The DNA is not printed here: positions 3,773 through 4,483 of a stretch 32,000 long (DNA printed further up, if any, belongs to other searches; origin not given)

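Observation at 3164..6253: Translationally coupled five-gene cassette: XRE-Panacea antitoxin-type gene, RelE-like ORF, Bro-N/DinD-like gene and two GIY-YIG-type genes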

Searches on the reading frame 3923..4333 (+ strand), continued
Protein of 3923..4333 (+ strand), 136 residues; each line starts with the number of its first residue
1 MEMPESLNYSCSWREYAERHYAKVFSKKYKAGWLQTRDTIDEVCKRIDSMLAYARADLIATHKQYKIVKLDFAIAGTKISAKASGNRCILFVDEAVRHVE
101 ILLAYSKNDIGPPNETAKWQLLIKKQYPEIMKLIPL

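Call 32: find_homologous_proteins(query=A1, max_evalue=0.001)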
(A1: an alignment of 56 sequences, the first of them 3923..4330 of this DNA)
Query A1 (56 sequences) (136 aa, profile of the alignment): 662 proteins with E <= 0.001 among 3874 candidates; the best 120 are listed.
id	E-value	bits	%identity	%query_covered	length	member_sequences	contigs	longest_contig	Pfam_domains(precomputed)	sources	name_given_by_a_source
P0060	2.7e-62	226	60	97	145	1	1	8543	-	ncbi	-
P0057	7.0e-62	225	59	97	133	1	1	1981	-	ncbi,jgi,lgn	ncbi:MAG TPA: hypothetical protein VGF75_05265 [Candidatus Saccharimonadales bacterium]|jgi:hypothet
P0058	7.5e-62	225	58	97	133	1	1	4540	-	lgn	-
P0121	1.3e-61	224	57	97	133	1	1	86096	-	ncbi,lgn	ncbi:MAG: hypothetical protein V4702_03710 [Patescibacteria group bacterium]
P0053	1.3e-61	224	61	97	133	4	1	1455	-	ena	-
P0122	1.3e-61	224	56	97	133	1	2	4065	-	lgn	-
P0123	1.5e-61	224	54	97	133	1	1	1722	-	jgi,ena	-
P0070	1.8e-61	224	54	97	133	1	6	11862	-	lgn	-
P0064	1.9e-61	224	60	97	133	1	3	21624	-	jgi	jgi:ribosome biogenesis GTPase A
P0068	2.5e-61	223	56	97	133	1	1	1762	-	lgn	-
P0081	2.5e-61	223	55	97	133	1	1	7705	-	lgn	-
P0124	2.7e-61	223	56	97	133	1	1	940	-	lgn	-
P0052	4.5e-61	222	61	97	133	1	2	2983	-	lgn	-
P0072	4.8e-61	222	58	97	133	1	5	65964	-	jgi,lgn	jgi:hypothetical protein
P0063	6.0e-61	222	58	97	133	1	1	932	-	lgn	-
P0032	6.5e-60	219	66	99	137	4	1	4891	-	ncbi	-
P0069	8.2e-60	218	59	95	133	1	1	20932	-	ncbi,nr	ncbi:MAG: hypothetical protein Q7T74_05065 [Candidatus Saccharibacteria bacterium]|nr:hypothetical p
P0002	1.1e-59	218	74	100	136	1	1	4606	-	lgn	-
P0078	1.8e-59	217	57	97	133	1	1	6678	-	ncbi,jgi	-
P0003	2.6e-59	217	70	100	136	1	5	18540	-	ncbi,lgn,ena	-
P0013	4.5e-59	216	67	99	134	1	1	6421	-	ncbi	-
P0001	8.6e-59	215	96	99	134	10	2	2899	-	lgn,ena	-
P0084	8.7e-59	215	54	97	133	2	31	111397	-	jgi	jgi:hypothetical protein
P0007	1.8e-58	214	68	100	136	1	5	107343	-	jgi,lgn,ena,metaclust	metaclust:\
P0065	2.6e-58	213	62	96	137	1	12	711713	-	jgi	jgi:hypothetical protein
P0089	5.2e-58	213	51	97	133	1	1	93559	-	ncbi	-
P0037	2.4e-57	210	65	99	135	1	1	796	-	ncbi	-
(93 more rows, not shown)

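Call 34: find_encoding_contigs(protein=P0001, flank=8000, max_places=4)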
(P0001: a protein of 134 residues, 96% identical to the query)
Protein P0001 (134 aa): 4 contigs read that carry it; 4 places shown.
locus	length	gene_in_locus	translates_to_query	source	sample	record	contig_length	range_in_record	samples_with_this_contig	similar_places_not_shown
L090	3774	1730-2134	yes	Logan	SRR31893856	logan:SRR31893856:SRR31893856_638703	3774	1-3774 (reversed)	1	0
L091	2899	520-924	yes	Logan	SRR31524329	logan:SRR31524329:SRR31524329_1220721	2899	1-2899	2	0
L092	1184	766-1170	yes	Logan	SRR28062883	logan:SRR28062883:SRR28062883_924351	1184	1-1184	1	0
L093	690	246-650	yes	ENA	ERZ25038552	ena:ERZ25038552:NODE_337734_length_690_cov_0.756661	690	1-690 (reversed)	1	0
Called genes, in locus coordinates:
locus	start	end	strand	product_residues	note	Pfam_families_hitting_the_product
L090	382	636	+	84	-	-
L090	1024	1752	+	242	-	PF01381:HTH_3, PF13560:HTH_31 (weak), PF13274:SocA_Panacea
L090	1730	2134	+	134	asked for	-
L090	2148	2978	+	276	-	PF02498:Bro-N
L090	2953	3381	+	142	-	PF01541:GIY-YIG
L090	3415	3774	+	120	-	?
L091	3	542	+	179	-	?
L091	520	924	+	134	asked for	-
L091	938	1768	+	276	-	PF02498:Bro-N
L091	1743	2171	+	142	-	PF01541:GIY-YIG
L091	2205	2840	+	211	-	PF10544:T5orf172, PF13455:MUG113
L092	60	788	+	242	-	PF01381:HTH_3, PF13560:HTH_31 (weak), PF13274:SocA_Panacea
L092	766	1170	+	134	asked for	-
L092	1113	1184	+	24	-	?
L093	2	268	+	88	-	?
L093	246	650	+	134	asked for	-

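Call 35: find_encoding_contigs(protein=P0002, flank=8000, max_places=3)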
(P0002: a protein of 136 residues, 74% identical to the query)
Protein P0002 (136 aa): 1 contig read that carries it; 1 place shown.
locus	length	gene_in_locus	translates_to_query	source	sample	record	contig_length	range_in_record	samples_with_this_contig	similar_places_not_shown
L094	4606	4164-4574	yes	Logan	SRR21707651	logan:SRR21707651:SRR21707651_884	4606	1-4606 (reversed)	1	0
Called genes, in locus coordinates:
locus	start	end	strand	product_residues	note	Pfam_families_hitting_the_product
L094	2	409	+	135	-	?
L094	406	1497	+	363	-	PF01420:Methylase_S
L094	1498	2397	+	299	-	-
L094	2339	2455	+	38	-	-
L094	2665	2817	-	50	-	-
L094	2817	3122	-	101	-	-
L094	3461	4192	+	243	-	PF01381:HTH_3, PF13560:HTH_31 (weak), PF13274:SocA_Panacea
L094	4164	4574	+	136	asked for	-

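Call 36: find_encoding_contigs(protein=window:3923-4333:+, flank=10000, max_places=4)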
Protein window:3923-4333:+ (136 aa): 3 contigs read that carry it; 2 places shown.
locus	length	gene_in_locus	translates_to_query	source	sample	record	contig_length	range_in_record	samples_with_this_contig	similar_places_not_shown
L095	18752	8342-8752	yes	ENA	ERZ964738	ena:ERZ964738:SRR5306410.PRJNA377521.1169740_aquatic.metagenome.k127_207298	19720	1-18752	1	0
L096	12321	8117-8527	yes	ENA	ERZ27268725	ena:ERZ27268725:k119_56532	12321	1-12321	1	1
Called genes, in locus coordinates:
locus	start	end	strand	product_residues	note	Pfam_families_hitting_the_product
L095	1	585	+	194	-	?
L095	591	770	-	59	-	-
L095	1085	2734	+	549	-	-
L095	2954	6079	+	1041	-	PF02384:N6_Mtase (weak), PF20473:MmeI_Mtase, PF07669:Eco57I, PF18135:Type_ISP_C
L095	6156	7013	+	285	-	-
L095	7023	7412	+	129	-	-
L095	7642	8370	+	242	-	PF01381:HTH_3, PF13560:HTH_31 (weak), PF13274:SocA_Panacea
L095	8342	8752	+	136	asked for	-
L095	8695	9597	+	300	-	PF02498:Bro-N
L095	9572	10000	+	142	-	PF01541:GIY-YIG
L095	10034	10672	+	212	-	PF10544:T5orf172, PF13455:MUG113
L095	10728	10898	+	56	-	-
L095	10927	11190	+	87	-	PF16367:RRM_7 (weak), PF00076:RRM_1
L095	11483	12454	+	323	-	PF00535:Glycos_transf_2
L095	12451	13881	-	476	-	-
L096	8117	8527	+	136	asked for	-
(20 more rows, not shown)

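Call 48: search_protein_families(library=pfam, alignment_id=A1, max_evalue=10)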
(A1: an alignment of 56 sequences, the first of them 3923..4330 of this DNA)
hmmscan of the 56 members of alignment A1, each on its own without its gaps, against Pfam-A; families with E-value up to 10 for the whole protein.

A. member 1, window:3923-4330:+ (136 aa): 1 family
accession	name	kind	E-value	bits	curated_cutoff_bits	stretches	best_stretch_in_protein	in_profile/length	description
PF10008.16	DUF2251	-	0.11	13.3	25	1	18-67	7-56/94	Uncharacterized protein conserved in bacteria (DUF2251)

B. families by the number of members that match (of 56 scanned): 28 families (the first 25 are shown)
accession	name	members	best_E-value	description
PF21739.2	DUF6866_N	3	0.0066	Family of unknown function (DUF6866) N-terminal domain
PF18366.7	zf_ZIC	3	0.037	Zic proteins zinc finger domain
PF06414.18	Zeta_toxin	3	0.086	Zeta toxin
PF08879.15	WRC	2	0.014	WRC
PF09035.16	Tn916-Xis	2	0.11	Excisionase from transposon Tn916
PF16289.11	PIN_12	1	8.2e-09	PIN domain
PF18476.7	PIN_8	1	1.3e-07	PIN like domain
PF17116.11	T9SS_plug_1st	1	0.0046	Type 9 secretion system plug protein 1st domain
PF02278.25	Lyase_8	1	0.011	Polysaccharide lyase family 8, super-sandwich domain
PF13470.12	PIN_3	1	0.02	PIN domain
PF22565.1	mSLOG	1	0.022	Minimal SLOG domain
PF19284.4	Arc_MA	1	0.032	Arc MA domain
PF21181.3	SsfX3_N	1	0.039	SsfX3, N-terminal domain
PF23100.1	DUF2096_N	1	0.043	DUF2096 N-terminal four-helical bundle domain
PF19707.4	DUF6204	1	0.051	Family of unknown function (DUF6204)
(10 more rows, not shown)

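Call 54: search_dna_similar(query=window:3923-4330:+, collection=plasmids, mode=protein, max_evalue=0.001, max_rows=15)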
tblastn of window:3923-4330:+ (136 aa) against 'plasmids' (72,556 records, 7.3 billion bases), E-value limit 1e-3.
No match.

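Call 55: search_dna_similar(query=window:3923-4330:+, collection=phages, mode=protein, max_evalue=0.001, max_rows=15)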
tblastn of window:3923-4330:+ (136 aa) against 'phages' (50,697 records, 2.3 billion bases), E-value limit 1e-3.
No match.

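Call 56: fold_search(model_id=the predicted structure, library=viral)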
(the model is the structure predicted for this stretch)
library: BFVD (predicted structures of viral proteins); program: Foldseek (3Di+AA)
matches with E <= 10: 1100; with E <= 0.001: 0
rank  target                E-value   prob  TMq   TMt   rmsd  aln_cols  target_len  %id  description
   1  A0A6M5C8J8            9.5e-03  0.89  0.37  0.39   8.6       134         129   10  (no name in the UniProt tables at hand)
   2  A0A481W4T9            3.4e-02  0.75  0.36  0.31  13.4       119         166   11  Uncharacterized protein [Pseudomonas phage Psa21]
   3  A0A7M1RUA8            3.8e-02  0.72  0.26  0.43   7.0        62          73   13  Uncharacterized protein [uncultured phage cr131_1]
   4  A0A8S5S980            4.9e-02  0.60  0.31  0.33   5.3       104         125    9  Uncharacterized protein [Phage sp. ctGns7]
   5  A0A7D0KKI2            7.2e-02  0.35  0.33  0.23  14.4       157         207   13  (no name in the UniProt tables at hand)
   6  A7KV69                7.7e-02  0.33  0.30  0.30  11.8       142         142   13  (no name in the UniProt tables at hand)
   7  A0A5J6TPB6            7.7e-02  0.25  0.26  0.07  11.7       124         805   11  (no name in the UniProt tables at hand)
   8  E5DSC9                8.2e-02  0.66  0.32  0.35   7.5       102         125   10  Uncharacterized protein [Aeromonas phage 65]
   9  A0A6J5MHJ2            8.8e-02  0.18  0.23  0.26   7.8        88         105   14  Uncharacterized protein [uncultured Caudovirales phage]
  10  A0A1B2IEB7            9.9e-02  0.89  0.27  0.27   4.2        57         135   10  Uncharacterized protein [Erwinia phage vB_EamM_Kwan]
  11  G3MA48                1.1e-01  0.16  0.22  0.19  11.6       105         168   14  Gp307 [Bacillus phage G]
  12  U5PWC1                1.1e-01  0.60  0.31  0.24   8.9        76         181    6  Uncharacterized protein [Bacillus phage Slash]
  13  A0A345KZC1            1.1e-01  0.47  0.34  0.35   4.5        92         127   12  (no name in the UniProt tables at hand)
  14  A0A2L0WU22            1.2e-01  0.14  0.22  0.15  14.8       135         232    9  Oxoc46 [Oxyplax ochracea nucleopolyhedrovirus]
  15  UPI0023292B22         1.3e-01  0.33  0.26  0.17  13.2       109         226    6  (no name look-up for this kind of identifier)
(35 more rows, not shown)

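Call 74: search_protein_families(library=pfam, proteins=[L018:8430-11564:+, L019:3606-4793:+, L036:6722-6988:-, L019:6488-6928:-, L064:4071-4472:+, L052:3869-5908:+, L081:7903-8865:+, L015:3968-6667:+], max_evalue=0.001)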
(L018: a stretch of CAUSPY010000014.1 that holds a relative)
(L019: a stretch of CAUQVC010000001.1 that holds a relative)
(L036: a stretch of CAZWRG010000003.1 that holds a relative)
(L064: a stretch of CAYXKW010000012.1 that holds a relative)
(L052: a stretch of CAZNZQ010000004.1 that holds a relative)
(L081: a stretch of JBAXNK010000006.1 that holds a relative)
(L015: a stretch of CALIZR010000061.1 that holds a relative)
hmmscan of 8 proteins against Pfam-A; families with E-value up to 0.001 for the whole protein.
L018:8430-11564:+ (1044 aa): 5 families
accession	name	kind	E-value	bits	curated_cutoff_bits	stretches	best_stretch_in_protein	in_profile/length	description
PF11867.13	T1RH-like_C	-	2e-113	379.5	26.8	1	699-1023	1-326/329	Type I restriction enzyme HindI endonuclease subunit-like, C-terminal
PF18766.7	SWI2_SNF2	-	2.1e-80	270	26.7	1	266-512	1-218/221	SWI2/SNF2 ATPase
PF04313.20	HSDR_N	-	3.5e-46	158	25.1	1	1-206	2-196/198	Type I restriction enzyme R protein N terminus (HSDR_N)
PF22679.2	T1R_D3-like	-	7.2e-21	75.7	27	1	612-682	84-156/158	Type I restriction enzyme subunit R domain 3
PF04851.21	ResIII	-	1.5e-17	64.4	22.5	1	274-447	11-163/164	Type III restriction enzyme, res subunit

L019:3606-4793:+ (395 aa): 1 family
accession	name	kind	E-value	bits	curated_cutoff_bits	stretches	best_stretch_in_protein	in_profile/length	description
PF01420.25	Methylase_S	-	8.6e-28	98.1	22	2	5-186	7-168/168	Type I restriction modification DNA specificity domain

L036:6722-6988:- (88 aa): 1 family
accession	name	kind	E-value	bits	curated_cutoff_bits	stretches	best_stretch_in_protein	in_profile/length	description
PF09954.14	DUF2188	-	1.5e-15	57.5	22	1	20-79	1-62/62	Uncharacterized protein conserved in bacteria (DUF2188)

L019:6488-6928:- (146 aa): 0 families

L064:4071-4472:+ (133 aa): 1 family
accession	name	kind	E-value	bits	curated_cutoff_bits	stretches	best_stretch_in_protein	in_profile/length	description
PF12643.12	MazG-like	-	3.1e-18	66.3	27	1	50-133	2-85/85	MazG-like family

L052:3869-5908:+ (679 aa): 6 families
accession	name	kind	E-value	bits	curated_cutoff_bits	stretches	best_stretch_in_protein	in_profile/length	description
PF09848.15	SLFN-g3_helicase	-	1.8e-69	235.2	24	1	175-512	3-354/354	Schlafen group 3, DNA/RNA helicase domain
PF00717.28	Peptidase_S24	-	5.2e-23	81.4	23.3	1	550-668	1-116/116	Peptidase S24-like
PF04851.21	ResIII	-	4.5e-08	33.6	22.5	0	152-229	3-77/164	Type III restriction enzyme, res subunit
PF00270.35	DEAD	-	0.00014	22.1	26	0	164-237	7-80/167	DEAD/DEAH box helicase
PF24883.2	NPHP3_N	-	0.00019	22.1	24.8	1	172-203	21-52/164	Nephrocystin 3, N-terminal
PF05970.20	PIF1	-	0.00034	20.7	25.9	1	153-202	2-51/223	PIF1-like helicase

L081:7903-8865:+ (320 aa): 2 families
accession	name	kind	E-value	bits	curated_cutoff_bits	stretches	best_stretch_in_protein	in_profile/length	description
PF13310.11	Virulence_RhuM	-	3.8e-15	56.3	33.7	1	74-128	15-69/252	Virulence protein RhuM family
PF02661.23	Fic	-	8.5e-11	43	24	1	241-277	52-93/93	Fic/DOC family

L015:3968-6667:+ (899 aa): 9 families
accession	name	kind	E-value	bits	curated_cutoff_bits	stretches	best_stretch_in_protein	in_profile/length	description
PF13604.12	AAA_30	-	2.1e-17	63.9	27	1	507-669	12-181/191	AAA domain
PF01443.25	Viral_helicase1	-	3.8e-15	56.8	21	2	819-866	178-227/228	Viral superfamily 1 RNA helicase core domain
PF13245.12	AAA_19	-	9.7e-13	48.9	25.1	1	512-617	11-131/134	AAA domain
PF13538.12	UvrD_C_2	-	7.3e-12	45.4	27.4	1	819-865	2-51/52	UvrD-like helicase C-terminal domain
PF13086.12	AAA_11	-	3.4e-05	24.2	27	0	502-560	8-74/257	AAA domain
PF07728.20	AAA_5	-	3.5e-05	24.3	22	1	516-600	3-89/139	AAA domain (dynein-related subfamily)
PF13361.12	UvrD_C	-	4e-05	23.6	25.6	1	822-868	290-348/350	UvrD-like helicase C-terminal domain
PF09848.15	SLFN-g3_helicase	-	0.00025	20.9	24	0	513-589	2-91/354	Schlafen group 3, DNA/RNA helicase domain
PF00004.35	AAA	-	0.00085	20.2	21.2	0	516-593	2-73/131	ATPase family associated with various cellular activities (AAA)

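Call 75: search_protein_representatives(alignment_id=A1)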
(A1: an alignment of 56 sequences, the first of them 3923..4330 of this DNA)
Query: 56 sequences, 133 profile positions. Proteins with E-value up to 0.001 (for the whole library): 230; up to 1e-10: 166; up to 1e-30: 49. The best 150 are listed.
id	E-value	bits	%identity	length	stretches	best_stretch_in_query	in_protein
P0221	1.1e-57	209.8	-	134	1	4-133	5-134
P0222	2.1e-56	205.6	-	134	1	1-133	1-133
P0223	9.6e-56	203.5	-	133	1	1-132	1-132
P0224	6.4e-55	200.8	-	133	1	1-132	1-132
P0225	7.1e-53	194.2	-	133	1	1-132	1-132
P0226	6.0e-49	181.5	-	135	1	1-131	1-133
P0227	5.4e-45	168.7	-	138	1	1-130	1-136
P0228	8.7e-45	168.0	-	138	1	4-132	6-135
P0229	1.1e-43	164.4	-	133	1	1-131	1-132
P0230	3.7e-43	162.8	-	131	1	3-131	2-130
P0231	1.5e-42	160.8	-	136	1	4-130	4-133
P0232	1.9e-42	160.4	-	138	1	2-131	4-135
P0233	2.0e-40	154.0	-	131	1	4-130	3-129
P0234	7.2e-39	148.9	-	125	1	1-120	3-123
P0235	1.9e-38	147.5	-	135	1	3-131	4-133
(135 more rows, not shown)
